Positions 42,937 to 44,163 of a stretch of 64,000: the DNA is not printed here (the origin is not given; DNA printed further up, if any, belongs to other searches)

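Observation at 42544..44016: ParB-like protein preceded by the only extended AT-rich non-coding region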

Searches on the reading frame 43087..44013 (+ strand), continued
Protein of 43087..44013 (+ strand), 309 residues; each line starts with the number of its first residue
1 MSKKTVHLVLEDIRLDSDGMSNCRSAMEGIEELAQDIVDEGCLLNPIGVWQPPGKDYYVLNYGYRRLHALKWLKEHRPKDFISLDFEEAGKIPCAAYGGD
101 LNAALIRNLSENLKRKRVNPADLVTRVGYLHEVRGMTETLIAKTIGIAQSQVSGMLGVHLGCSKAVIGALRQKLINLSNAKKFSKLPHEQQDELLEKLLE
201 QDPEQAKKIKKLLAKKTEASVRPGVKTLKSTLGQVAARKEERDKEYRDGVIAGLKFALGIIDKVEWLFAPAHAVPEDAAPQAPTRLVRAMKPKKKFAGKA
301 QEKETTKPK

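Call 89: fold_search(model_id=the predicted structure, library=viral)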
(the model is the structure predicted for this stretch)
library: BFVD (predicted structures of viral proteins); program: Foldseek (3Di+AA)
matches with E <= 10: 835; with E <= 0.001: 51
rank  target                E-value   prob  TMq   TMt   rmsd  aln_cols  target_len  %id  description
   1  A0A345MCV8            1.1e-10  1.00  0.55  0.49  18.4       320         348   22  (no name in the UniProt tables at hand)
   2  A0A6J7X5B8            2.8e-09  1.00  0.52  0.50  22.5       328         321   18  Spo0J Stage 0 sporulation protein J (Antagonist of Soj) containing ParB-like nuclease domain [uncultured Caudovirales phage]
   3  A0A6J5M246            3.3e-09  1.00  0.45  0.27   2.8       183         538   24  ParB/RepB/Spo0J partition protein family [uncultured Caudovirales phage]
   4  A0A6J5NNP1            9.2e-09  1.00  0.44  0.29   4.1       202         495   21  ParB/RepB/Spo0J partition protein family [uncultured Caudovirales phage]
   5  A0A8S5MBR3            1.1e-08  1.00  0.49  0.43   9.1       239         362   18  Chromosome partitioning protein [Myoviridae sp. ct9Fw19]
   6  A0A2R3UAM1            1.6e-08  1.00  0.49  0.50  21.0       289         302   17  (no name in the UniProt tables at hand)
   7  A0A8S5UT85            3.5e-08  1.00  0.48  0.34   4.6       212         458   19  Chromosome partitioning protein [Siphoviridae sp. ct4fm14]
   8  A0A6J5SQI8            3.9e-08  1.00  0.54  0.58  21.6       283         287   14  Spo0J Stage 0 sporulation protein J (Antagonist of Soj) containing ParB-like nuclease domain [uncultured Caudovirales phage]
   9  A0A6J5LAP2            5.0e-08  1.00  0.49  0.48  15.9       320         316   18  Spo0J Stage 0 sporulation protein J (Antagonist of Soj) containing ParB-like nuclease domain [uncultured Caudovirales phage]
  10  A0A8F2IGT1            5.3e-08  1.00  0.39  0.46  10.5       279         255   14  (no name in the UniProt tables at hand)
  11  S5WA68                6.6e-08  1.00  0.52  0.24  12.0       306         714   17  (no name in the UniProt tables at hand)
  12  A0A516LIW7            9.0e-08  1.00  0.46  0.29   5.2       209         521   22  (no name in the UniProt tables at hand)
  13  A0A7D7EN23            1.5e-07  1.00  0.43  0.38  18.6       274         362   19  (no name in the UniProt tables at hand)
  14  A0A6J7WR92            2.0e-07  1.00  0.39  0.51   5.1       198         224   19  Spo0J Stage 0 sporulation protein J (Antagonist of Soj) containing ParB-like nuclease domain (Fragment) [uncultured Caudovirales phage]
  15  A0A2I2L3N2            2.0e-07  1.00  0.41  0.45  15.7       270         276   15  ParB/Sulfiredoxin [Orpheovirus IHUMI-LCC2]
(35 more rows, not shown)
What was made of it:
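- Closest known: Orphan ParB-CTPase-fold proteins of phages and mobile elements. Same: Foldseek E 1e-10 to 1e-7 (call 89).
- Many phage ParB-HTH proteins have the same fold in BFVD (call 89).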

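Call 96: search_protein_families(library=padloc, proteins=[window:43087-44013:+], max_evalue=0.001)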
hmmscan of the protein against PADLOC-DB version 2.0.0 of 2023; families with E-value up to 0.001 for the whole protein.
window:43087-44013:+ (309 aa): 1 family
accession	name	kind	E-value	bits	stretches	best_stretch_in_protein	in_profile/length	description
PDLC03995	PD-Lambda-5_A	-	0.00063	16.9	0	32-75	57-100/503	-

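Call 104: find_related_loci(query=A2, collection=metagenome_contigs, flank=3000)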
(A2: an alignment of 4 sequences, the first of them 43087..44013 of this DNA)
Query A2 (309 aa) in metagenome_contigs; peptide patterns used: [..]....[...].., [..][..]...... (x = any residue, [..] = any of these).
126 stretches matched a pattern; 2 encode a relative of the query (tblastn E <= 1e-3); 2 distinct loci.
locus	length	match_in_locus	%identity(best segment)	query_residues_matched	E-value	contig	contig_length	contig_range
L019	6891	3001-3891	53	4-301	1e-95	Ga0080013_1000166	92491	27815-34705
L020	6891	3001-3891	53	4-301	1e-95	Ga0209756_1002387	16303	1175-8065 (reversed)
